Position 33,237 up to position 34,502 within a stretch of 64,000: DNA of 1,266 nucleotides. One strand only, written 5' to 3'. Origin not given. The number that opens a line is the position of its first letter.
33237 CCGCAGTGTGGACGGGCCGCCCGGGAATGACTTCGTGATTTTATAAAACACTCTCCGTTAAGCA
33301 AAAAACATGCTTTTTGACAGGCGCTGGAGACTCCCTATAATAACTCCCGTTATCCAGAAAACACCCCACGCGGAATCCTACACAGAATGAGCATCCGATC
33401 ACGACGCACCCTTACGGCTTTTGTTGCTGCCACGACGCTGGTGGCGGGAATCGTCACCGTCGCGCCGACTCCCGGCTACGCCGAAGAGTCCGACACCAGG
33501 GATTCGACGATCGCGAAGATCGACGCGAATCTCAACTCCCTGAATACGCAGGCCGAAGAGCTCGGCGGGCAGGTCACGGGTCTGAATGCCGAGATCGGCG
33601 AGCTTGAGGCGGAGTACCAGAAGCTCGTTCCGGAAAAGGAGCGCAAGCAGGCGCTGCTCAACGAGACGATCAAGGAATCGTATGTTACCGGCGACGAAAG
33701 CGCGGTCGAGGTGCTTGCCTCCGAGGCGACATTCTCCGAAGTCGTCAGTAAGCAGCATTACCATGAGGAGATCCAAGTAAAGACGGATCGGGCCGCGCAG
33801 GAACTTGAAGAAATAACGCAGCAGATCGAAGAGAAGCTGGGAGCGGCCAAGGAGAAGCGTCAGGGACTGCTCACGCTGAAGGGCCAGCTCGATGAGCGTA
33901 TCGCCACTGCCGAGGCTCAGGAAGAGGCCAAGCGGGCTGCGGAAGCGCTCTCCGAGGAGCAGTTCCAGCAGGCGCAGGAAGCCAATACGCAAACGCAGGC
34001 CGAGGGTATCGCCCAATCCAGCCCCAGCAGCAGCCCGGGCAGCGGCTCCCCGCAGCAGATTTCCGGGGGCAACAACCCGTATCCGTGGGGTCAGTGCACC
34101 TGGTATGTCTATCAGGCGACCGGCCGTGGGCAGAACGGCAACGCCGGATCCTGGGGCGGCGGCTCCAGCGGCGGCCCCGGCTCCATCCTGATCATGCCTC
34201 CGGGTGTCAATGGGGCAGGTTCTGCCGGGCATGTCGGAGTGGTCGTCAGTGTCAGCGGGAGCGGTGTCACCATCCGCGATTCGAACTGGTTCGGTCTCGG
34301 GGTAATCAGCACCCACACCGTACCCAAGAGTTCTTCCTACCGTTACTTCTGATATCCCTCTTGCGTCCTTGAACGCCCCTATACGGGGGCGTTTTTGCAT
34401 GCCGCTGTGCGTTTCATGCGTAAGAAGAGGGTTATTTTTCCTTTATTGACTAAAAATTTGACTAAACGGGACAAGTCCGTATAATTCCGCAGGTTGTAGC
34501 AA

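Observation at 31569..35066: FtsEX followed by a PcsB-like coiled-coil CHAP hydrolase with a consensus promoter, plus a second CHAP peptidase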

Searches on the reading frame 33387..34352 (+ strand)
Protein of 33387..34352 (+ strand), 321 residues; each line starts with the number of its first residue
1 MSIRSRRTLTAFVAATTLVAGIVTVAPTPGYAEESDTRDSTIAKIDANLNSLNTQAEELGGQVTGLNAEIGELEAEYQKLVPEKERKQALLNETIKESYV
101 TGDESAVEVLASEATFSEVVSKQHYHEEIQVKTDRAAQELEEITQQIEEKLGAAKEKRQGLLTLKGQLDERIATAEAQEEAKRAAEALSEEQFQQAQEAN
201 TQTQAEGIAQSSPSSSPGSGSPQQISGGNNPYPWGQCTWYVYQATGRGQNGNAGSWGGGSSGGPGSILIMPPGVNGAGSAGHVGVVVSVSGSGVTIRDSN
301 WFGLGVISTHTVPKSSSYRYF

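Call 3: search_protein_families(library=pfam, proteins=[window:33387-34352:+], max_evalue=0.01)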
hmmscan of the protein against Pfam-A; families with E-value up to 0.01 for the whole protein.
window:33387-34352:+ (321 aa): 2 families
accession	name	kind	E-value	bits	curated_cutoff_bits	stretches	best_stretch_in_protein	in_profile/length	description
PF05257.22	CHAP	-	4.2e-12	46.8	26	1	229-300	3-81/81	CHAP domain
PF00261.25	Tropomyosin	-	0.0014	18.5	38.6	1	31-96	172-237/242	Tropomyosin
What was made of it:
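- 33387..34352 (+): PcsB-like hydrolase (321 aa). Signal peptide about residues 1-32; coiled-coil hairpin 38-209; Ser/Pro/Gly linker 210-227; CHAP domain 228-321 with Cys237, His282 and Asn300. Pfam CHAP (call 3).
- On CHAP domain (Pfam PF05257), coiled-coil protein 33387-34352: 46.8 bits against 26 (call 3).
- Checked: Coiled-coil CHAP gene, 33387-34352: Pfam CHAP 46.8 bits against a cut-off of 26, residues 229-300 (call 3).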

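Call 9: search_solved_structures(query=window:33387-34352:+, max_evalue=1, show_alignments=2)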
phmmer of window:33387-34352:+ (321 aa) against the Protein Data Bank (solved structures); distinct sequences matched with E-value up to 1: 20.
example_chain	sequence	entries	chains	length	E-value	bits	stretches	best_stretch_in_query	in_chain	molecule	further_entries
4cgk_A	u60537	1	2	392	3.8e-07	33.2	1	111-310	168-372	SECRETED 45 KDA PROTEIN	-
2lrj_A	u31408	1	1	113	6.6e-06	29.2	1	224-317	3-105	Staphyloxanthin biosynthesis protein, putative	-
5t1q_A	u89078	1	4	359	1.4e-05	28.1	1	227-314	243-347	N-acetylmuramoyl-L-alanine amidase domain-containing protein SAOUHSC_02979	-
2k3a_A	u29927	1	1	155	0.00032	23.6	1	206-320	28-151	CHAP domain protein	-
4f9p_D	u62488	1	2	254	0.031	17.1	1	232-274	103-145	103.2 anti-BTN3A1 antibody fragment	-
8ezk_H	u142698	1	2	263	0.051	16.4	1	233-303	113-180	Transmission-reducing antibody AS01-4, single-chain Fv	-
6uqr_A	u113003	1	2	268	0.15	14.8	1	225-271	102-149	Ligelizumab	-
5yd3_A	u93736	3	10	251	0.18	14.6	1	231-277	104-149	scFv 4B08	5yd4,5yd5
5yy4_A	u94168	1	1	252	0.18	14.6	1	231-277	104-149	scFv 4B08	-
8sow_C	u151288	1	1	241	0.27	14.1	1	226-270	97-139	F10 single chain fragment variable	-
8soz_C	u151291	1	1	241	0.32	13.8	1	226-270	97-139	602 single chain fragment variable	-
7uc8_H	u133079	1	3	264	0.41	13.5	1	232-302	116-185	230AS-73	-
8bg3_A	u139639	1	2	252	0.45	13.3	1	231-298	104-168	pT1610 single-chain Fv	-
8dpl_H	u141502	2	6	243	0.48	13.2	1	229-271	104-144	6D6 single-chain variable fragment | Antibody 6D6 scFv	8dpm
8i5l_D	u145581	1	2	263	0.57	13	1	233-301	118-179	scFv fragment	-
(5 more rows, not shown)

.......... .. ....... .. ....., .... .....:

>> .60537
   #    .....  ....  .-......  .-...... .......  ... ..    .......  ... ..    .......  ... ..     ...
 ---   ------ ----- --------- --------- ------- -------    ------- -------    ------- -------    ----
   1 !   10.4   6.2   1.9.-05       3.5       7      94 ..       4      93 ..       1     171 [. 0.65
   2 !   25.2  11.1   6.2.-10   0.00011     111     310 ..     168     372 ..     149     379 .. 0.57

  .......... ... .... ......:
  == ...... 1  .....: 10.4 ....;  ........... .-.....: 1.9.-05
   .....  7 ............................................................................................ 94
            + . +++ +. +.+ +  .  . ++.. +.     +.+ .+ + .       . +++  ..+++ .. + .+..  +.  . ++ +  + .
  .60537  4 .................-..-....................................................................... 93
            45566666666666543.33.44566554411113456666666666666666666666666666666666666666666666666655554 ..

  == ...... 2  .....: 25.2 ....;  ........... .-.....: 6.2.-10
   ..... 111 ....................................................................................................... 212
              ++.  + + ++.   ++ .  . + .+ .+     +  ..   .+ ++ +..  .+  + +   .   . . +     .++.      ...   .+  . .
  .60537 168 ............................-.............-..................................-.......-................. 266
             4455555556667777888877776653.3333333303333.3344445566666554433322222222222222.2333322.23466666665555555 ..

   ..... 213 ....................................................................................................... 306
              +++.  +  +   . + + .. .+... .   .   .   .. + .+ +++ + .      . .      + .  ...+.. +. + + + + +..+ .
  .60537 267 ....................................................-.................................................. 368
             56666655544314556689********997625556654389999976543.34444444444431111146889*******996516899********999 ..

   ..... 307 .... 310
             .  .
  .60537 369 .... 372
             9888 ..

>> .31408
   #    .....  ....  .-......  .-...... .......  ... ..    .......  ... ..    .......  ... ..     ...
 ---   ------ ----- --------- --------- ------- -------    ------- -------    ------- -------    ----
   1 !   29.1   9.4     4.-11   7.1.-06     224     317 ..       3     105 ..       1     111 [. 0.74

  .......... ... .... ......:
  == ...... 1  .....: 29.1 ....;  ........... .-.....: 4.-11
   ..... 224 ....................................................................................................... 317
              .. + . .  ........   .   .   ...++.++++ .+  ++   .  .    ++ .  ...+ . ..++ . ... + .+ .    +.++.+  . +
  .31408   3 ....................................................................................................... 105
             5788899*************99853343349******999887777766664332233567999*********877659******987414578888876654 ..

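Call 10: search_protein_families(library=ncbifam, proteins=[window:33387-34352:+], max_evalue=0.01)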
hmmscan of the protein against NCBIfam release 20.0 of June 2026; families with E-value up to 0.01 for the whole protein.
window:33387-34352:+ (321 aa): 4 families
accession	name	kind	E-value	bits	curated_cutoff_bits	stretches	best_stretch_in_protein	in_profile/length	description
NF046104.1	PptglHdxlasePcsB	equivalog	1.1e-17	64.4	450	2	122-310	178-383/400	peptidoglycan hydrolase PcsB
NF006359.0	PRK08581.1-1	equivalog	9.1e-05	21.4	798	0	228-245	504-521/619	amidase domain-containing protein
NF006360.0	PRK08581.1-2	equivalog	0.0011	17.5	605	1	223-246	589-612/709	amidase domain-containing protein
TIGR02168.1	SMC_prok_B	equivalog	0.0095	13.7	567.35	0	34-203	261-435/1181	chromosome segregation protein SMC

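Call 12: find_homologous_proteins(query=window:33387-34352:+, max_evalue=0.001)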
Query window:33387-34352:+ (321 aa): 38 proteins with E <= 0.001 among 8000 candidates.
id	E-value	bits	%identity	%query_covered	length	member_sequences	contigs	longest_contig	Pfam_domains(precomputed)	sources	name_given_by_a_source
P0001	3.0e-201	685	100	100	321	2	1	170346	PF05257.23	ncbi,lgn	-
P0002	2.2e-108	380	57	93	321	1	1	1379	PF05257.23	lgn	-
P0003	1.7e-103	364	61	96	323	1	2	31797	PF05257.23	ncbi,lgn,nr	ncbi:MAG: CHAP domain-containing protein [bacterium]|nr:CHAP domain-containing protein [bacterium] M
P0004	1.7e-84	302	47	100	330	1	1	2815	PF05257.23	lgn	-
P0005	2.0e-83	299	48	99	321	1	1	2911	PF05257.23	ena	-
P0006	5.1e-83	297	49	99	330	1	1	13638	PF05257.23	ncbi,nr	ncbi:MAG: CHAP domain-containing protein [bacterium]|nr:CHAP domain-containing protein [bacterium]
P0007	1.1e-82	296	49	100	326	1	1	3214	PF05257.23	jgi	jgi:surface antigen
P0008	6.9e-82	293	49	97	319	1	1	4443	PF05257.23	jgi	jgi:surface antigen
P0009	3.6e-81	291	48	90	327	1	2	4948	PF05257.23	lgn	-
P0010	5.7e-81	290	48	95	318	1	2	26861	PF05257.23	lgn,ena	-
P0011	7.2e-81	290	49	99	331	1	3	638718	PF05257.23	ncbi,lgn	ncbi:MAG: CHAP domain-containing protein [Patescibacteria group bacterium]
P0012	4.1e-79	284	48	99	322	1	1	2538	PF05257.23,PF05837.18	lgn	-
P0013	2.9e-77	278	46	99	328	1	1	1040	PF05257.23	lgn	-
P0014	1.7e-76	276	45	99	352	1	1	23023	PF05257.23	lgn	-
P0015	2.8e-75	272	49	92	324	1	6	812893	PF05257.23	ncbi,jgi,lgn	ncbi:MAG TPA: hypothetical protein VIF43_03325 [Patescibacteria group bacterium]|jgi:surface antigen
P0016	3.8e-75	271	49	94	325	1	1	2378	PF05257.23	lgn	-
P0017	6.7e-75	271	45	100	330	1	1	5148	PF05257.23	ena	-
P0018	8.5e-75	270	51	87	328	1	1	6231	PF05257.23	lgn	-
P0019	1.3e-74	270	47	97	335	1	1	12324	PF05257.23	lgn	-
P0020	3.0e-74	268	45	99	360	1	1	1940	PF05257.23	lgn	-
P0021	6.3e-74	267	48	79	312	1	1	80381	PF05257.23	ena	-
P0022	8.3e-73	264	48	96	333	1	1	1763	PF05257.23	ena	-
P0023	1.9e-72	262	45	100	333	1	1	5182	PF05257.23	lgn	-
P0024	1.6e-71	259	46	99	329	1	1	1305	PF05257.23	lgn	-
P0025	5.6e-71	258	46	99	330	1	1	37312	PF05257.23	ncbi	-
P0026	5.1e-69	251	45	100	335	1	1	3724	PF05257.23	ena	-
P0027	1.4e-68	250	46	96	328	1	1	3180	PF05257.23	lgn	-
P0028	2.1e-68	249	44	90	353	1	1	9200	PF05257.23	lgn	-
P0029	2.6e-65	239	44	98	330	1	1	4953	PF05257.23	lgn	-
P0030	3.9e-64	235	44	83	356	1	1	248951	PF05257.23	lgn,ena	-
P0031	4.6e-61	225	45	97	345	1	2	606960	PF05257.23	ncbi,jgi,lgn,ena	-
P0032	5.6e-61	225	43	97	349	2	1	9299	PF05257.23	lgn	-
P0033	8.7e-61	224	42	99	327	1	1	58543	PF05257.23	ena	-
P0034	2.0e-60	223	42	99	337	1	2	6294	PF05257.23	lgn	-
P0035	1.2e-55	207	36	93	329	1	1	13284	PF05257.23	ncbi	-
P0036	1.7e-43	167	36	81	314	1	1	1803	PF05257.23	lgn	-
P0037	1.2e-18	86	48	29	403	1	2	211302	PF05257.23,PF24568.2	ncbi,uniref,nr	ncbi:CHAP domain-containing protein [Lactococcus termiticola]|uniref:Surface antigen n=1 Tax=Lactoco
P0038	8.1e-7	47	33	45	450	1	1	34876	PF05257.23,PF01476.27,PF23473.2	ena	-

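Call 13: find_encoding_contigs(protein=P0011, flank=6000, max_places=2)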
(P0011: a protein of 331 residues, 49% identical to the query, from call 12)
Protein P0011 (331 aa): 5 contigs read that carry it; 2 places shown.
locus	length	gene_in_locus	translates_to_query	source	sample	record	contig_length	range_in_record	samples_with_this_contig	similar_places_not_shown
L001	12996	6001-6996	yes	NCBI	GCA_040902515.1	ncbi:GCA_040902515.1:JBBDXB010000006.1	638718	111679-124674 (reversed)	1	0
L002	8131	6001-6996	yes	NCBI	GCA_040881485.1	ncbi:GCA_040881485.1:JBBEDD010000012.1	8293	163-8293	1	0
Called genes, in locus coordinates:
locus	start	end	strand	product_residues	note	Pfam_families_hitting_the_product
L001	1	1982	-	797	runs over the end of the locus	PF09364:XFP_N, PF03894:XFP, PF09363:XFP_C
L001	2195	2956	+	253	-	PF01551:Peptidase_M23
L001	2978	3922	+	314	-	PF03088:Str_synth (faint), PF13360:PQQ_2 (faint), PF21959:DUF6923 (faint), PF01436:NHL (faint), PF08450:SGL (faint)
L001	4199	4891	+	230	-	PF00005:ABC_tran, PF00931:NB-ARC (faint), PF13401:AAA_22 (faint), PF13304:AAA_21 (faint)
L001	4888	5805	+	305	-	PF18075:FtsX_ECD, PF02687:FtsX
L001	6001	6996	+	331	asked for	PF05257:CHAP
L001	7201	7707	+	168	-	-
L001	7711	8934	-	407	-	PF00817:IMS, PF11799:IMS_C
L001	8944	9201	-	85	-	-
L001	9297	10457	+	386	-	PF22694:CtpB_N-like (weak), PF00595:PDZ, PF13180:PDZ_2 (weak), PF17820:PDZ_6, PF03572:Peptidase_S41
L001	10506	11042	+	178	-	PF01281:Ribosomal_L9_N, PF03948:Ribosomal_L9_C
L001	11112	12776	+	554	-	PF06418:CTP_synth_N, PF00117:GATase, PF07722:Peptidase_C26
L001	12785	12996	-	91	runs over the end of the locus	PF01016:Ribosomal_L27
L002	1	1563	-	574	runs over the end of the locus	PF09364:XFP_N, PF03894:XFP, PF09363:XFP_C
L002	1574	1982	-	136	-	PF09364:XFP_N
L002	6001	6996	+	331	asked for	PF05257:CHAP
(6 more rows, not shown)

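Call 14: find_encoding_contigs(protein=P0015, flank=6000, max_places=2)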
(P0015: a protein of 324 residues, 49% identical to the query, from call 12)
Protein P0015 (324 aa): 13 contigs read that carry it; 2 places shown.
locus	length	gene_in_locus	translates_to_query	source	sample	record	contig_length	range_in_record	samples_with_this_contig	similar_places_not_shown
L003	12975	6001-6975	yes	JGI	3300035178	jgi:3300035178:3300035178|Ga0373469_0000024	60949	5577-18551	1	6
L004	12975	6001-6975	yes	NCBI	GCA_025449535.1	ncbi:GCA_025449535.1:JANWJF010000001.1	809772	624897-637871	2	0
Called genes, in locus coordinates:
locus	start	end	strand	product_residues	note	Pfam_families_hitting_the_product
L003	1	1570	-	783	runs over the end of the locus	PF09364:XFP_N, PF03894:XFP, PF09363:XFP_C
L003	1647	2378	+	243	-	PF01551:Peptidase_M23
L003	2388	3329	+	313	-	PF01436:NHL (faint)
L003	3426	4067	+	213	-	PF05875:Ceramidase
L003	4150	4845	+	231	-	PF00005:ABC_tran, PF00931:NB-ARC (faint), PF13401:AAA_22 (weak), PF13304:AAA_21 (faint)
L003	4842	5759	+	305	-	PF18075:FtsX_ECD, PF02687:FtsX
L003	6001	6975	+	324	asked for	PF05257:CHAP (faint)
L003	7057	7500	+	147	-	PF14342:DUF4396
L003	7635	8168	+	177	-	-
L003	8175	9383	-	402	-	PF00817:IMS, PF11799:IMS_C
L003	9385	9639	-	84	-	-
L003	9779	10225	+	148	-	-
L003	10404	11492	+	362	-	PF22694:CtpB_N-like, PF00595:PDZ, PF13180:PDZ_2, PF17820:PDZ_6, PF03572:Peptidase_S41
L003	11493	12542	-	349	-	-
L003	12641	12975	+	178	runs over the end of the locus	PF01281:Ribosomal_L9_N, PF03948:Ribosomal_L9_C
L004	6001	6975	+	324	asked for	PF05257:CHAP (faint)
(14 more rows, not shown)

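Call 15: find_encoding_contigs(protein=P0031, flank=6000, max_places=2)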
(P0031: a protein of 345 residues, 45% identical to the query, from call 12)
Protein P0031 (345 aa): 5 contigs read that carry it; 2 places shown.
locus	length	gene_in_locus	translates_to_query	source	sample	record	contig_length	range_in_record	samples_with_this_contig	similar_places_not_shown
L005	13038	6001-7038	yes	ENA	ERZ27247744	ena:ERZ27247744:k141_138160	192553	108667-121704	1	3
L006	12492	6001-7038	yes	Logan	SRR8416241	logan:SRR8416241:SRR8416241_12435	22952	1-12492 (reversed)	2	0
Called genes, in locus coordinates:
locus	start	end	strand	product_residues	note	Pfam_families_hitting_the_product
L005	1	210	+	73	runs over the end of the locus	-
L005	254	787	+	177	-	-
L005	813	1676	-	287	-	PF02535:Zip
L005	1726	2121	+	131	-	PF01625:PMSR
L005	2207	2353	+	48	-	PF18919:DUF5670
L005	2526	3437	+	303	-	PF24684:Vgb_lyase (weak)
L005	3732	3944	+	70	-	-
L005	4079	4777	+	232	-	PF00005:ABC_tran, PF13304:AAA_21 (faint)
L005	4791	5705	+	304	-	PF06837:Fijivirus_P9-2 (faint), PF18075:FtsX_ECD, PF02687:FtsX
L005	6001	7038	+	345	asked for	PF05257:CHAP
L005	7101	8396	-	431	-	PF00817:IMS, PF11799:IMS_C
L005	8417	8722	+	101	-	-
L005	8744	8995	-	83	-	-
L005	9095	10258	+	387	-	PF22694:CtpB_N-like, PF00595:PDZ, PF13180:PDZ_2, PF17820:PDZ_6, PF03572:Peptidase_S41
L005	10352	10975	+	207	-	PF01281:Ribosomal_L9_N, PF03948:Ribosomal_L9_C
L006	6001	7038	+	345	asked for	PF05257:CHAP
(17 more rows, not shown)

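Call 18: find_related_loci(query=A1, collection=genome_contigs, flank=6000)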
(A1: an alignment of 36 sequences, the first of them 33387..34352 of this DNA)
Query A1 (321 aa) in genome_contigs; peptide patterns used: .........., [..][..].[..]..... (x = any residue, [..] = any of these).
85 stretches matched a pattern; 6 encode a relative of the query (tblastn E <= 1e-3); 6 distinct loci.
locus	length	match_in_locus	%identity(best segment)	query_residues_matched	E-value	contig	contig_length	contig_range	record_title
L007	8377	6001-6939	61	1-309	4e-106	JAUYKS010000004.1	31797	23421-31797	MAG: bacterium isolate C24_metabat.bin.208 C24_k141_452536, whole genome shotgun sequence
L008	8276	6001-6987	49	1-318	2e-87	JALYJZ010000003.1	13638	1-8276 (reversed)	MAG: bacterium isolate CAM bin17 SD1483_NODE_87_length_13638_cov_0.946192, whole genome shotgun sequence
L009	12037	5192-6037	49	37-321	1e-85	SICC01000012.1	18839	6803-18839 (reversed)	MAG: Patescibacteria group bacterium isolate Baikal-deep-G193 BACOMB-C14012, whole genome shotgun sequence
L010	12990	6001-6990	49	1-318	2e-71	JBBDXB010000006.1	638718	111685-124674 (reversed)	MAG: Patescibacteria group bacterium isolate LejiaD_63_101 Lejia_D_5_length_638718_cov_62, whole genome shotgun sequence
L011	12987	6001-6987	46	1-318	4e-65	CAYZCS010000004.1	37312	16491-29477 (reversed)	MAG TPA_asm: uncultured Candidatus Saccharibacteria bacterium isolate SRP284430_co1_211 genome assembly, contig: NODE_47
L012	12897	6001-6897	49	27-321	2e-47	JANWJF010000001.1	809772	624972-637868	MAG: Candidatus Saccharimonadia bacterium isolate CRAIB_MAG60 c_000000093432, whole genome shotgun sequence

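Call 24: predict_structure(alignment_id=A1)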
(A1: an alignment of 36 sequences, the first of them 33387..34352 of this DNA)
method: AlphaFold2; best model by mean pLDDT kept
length: 321 residues; sequences in the alignment: 36
mean_pLDDT: 79.7   pTM: 0.69
mean pLDDT of the five models: 79.7, 76.1, 75.3, 74.3, 70.5
residues with pLDDT >= 90: 127; 70-90: 120; 50-70: 25; < 50: 49
segments of 3 or more residues with pLDDT < 50: 1-4, 6-34, 105-110, 112-114, 213-218
pLDDT, mean of each block of 10 residues (from residue 1): 42 40 39 62 90 92 91 91 92 80 50 53 76 86 91 88 89 92 91 87 73 47 80 90 92 86 93 90 96 94 91 95 91
secondary structure, 60 per line:
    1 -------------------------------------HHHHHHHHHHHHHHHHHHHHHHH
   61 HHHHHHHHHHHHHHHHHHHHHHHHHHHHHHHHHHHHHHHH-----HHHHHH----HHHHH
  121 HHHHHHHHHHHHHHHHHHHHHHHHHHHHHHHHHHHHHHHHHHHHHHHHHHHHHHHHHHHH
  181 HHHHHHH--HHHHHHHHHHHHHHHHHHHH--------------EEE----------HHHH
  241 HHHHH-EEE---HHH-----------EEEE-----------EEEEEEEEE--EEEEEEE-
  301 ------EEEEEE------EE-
elements in order: H38-100 H106-111 H116-187 H190-209 E224-226 H237-245 E247-249 E267-270 E282-290 E293-299 E307-312
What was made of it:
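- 33387..34352 (+): AlphaFold2 model (call 24).
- On FtsEX-regulated coiled-coil hydrolases and activators (PcsB / EnvC / CwlO / RipC class): AlphaFold2 helices 38-100, 116-187 and 190-209 with pLDDT about 90 (call 24).
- Checked: The AlphaFold2 model has helices 38-100, 116-187 and 190-209, then a beta-rich domain; mean pLDDT 79.7, about 90 in the helices (call 24).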

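Call 30: fold_search(model_id=the predicted structure, library=pdb)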
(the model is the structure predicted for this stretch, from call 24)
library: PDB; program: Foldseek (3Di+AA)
matches with E <= 10: 613; with E <= 0.001: 3
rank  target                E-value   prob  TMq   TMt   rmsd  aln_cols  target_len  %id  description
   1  4cgk_A                3.4e-07  1.00  0.38  0.35  28.5       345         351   19  Crystal structure of the essential protein PcsB from Streptococcus pneumoniae (released 2014-05-21)
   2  4cgk_B                2.0e-06  1.00  0.25  0.23  35.7       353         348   20  Crystal structure of the essential protein PcsB from Streptococcus pneumoniae (released 2014-05-21)
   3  8tzl_E                9.4e-04  1.00  0.42  0.39  14.7       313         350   12  Cryo-EM structure of Vibrio cholerae FtsE/FtsX/EnvC complex, full-length (released 2023-12-20)
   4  8tdu_D                3.7e-02  1.00  0.39  0.52   3.2       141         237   14  STX-478, a Mutant-Selective, Allosteric Inhibitor bound to PI3Kalpha (released 2023-09-06)
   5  6tpi_A                3.7e-02  0.96  0.40  0.34  16.4       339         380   15  EnvC bound to the FtsX periplasmic domain (released 2020-11-04)
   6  5d76_A                4.7e-02  0.99  0.16  0.21   3.1        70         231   21  The crystal structure of Ly7917 with the hydrolyzing product of MDP (released 2016-08-17)
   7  8aud_A                4.9e-02  0.21  0.18  0.17  24.3       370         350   14  Structure of peptidoglycan hydrolase Cg1735 from Corynebacterium glutamicum, orthorhombic crystal form (released 2023-01-18)
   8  8wjo_B                5.8e-02  1.00  0.39  0.44   5.1       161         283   11  Cryo-EM structure of 8-subunit Smc5/6 arm region (released 2024-06-26)
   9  8i4v_B                5.8e-02  0.85  0.20  0.24  15.8       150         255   15  Cryo-EM structure of 5-subunit Smc5/6 arm region (released 2024-06-26)
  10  7tz7_B                6.9e-02  1.00  0.39  0.47   2.4       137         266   14  PI3K alpha in complex with an inhibitor (released 2022-05-18)
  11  5d74_A                6.9e-02  0.94  0.20  0.27   7.5       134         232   18  The crystal structure of Ly7917 (released 2016-08-17)
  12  5nnv_D                6.9e-02  0.91  0.21  0.27  10.7       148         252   18  Structure of a Bacillus subtilis Smc coiled coil middle fragment (released 2017-06-21)
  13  5uk8_B                7.3e-02  1.00  0.41  0.53   5.3       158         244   14  The co-structure of (R)-4-(6-(1-(cyclopropylsulfonyl)cyclopropyl)-2-(1H-indol-4-yl)pyrimidin-4-yl)-3-methylmorpholine  (released 2017-06-14)
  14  8gmh_E                7.8e-02  1.00  0.38  0.84   3.0       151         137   13  Crystal Structure of the ternary complex of TelA-LXG, LapA3, and LapA4 (released 2024-01-10)
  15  5d74_B                7.8e-02  0.93  0.20  0.27   6.5       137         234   18  The crystal structure of Ly7917 (released 2016-08-17)
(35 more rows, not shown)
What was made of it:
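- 33387..34352 (+): Foldseek top hit PcsB (call 30).
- On FtsEX-regulated coiled-coil hydrolases and activators (PcsB / EnvC / CwlO / RipC class): Foldseek hits are to members of this class (call 30).
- Closest known: FtsEX-EnvC. Same: EnvC chains are among the top fold hits (call 30).
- Closest known: FtsEX-RipC. Same: RipC and Cg1735 appear among the fold hits (call 30).
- The fold matches are to division hydrolases and FtsEX partners (call 30).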
